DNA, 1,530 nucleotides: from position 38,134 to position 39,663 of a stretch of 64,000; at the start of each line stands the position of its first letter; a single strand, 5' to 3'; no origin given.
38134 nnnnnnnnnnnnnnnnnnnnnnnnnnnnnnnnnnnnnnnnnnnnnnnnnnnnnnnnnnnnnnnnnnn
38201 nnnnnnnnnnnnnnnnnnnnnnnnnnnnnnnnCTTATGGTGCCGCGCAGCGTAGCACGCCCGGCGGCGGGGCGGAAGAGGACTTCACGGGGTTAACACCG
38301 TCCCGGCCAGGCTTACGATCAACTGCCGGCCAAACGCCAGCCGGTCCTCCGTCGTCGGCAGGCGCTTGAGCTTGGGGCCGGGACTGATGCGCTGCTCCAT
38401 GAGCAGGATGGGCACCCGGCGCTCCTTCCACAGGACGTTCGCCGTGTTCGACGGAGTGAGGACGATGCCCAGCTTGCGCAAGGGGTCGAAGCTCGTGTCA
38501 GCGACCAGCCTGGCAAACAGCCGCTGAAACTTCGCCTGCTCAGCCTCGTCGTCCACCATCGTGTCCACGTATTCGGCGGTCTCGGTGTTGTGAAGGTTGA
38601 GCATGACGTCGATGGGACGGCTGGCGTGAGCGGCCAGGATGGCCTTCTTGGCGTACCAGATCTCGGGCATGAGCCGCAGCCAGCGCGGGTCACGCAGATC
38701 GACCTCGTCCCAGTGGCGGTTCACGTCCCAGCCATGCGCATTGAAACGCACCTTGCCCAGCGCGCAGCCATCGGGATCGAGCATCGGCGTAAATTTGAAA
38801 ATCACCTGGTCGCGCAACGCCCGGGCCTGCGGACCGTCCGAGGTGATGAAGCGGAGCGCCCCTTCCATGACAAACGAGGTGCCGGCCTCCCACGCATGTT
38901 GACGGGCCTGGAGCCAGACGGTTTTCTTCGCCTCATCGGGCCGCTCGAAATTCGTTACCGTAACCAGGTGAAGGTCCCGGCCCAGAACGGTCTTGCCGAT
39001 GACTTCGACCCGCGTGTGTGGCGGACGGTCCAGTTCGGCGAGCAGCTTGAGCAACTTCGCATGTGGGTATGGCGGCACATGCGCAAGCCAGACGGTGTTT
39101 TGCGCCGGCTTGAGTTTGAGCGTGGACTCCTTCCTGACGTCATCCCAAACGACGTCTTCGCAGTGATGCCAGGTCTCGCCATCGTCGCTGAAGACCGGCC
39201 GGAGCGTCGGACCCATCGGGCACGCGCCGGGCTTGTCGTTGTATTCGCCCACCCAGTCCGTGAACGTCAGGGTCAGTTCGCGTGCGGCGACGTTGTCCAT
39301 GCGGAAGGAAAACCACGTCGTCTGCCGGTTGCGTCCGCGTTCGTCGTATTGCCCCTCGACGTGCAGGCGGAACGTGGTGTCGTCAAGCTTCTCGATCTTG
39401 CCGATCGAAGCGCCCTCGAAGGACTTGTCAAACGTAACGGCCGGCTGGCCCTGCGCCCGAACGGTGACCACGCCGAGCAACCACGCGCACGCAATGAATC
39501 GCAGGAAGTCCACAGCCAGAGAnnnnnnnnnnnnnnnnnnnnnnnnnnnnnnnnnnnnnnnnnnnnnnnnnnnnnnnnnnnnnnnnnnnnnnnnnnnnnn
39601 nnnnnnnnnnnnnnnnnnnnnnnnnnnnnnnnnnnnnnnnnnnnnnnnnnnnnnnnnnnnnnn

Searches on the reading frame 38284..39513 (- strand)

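Call 21: search_protein_families(library=pfam, max_evalue=0.001, proteins=[window:38284-39513:-])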
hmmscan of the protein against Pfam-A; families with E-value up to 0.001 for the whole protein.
window:38284-39513:- (409 aa): 2 families
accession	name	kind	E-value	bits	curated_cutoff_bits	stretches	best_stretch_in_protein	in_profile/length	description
PF00246.29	Peptidase_M14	-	5.6e-16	59.4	21.6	1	162-271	11-136/286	Zinc carboxypeptidase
PF18027.6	Pepdidase_M14_N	-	1.5e-08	35.2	23.2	1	29-144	2-105/107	Cytosolic carboxypeptidase N-terminal domain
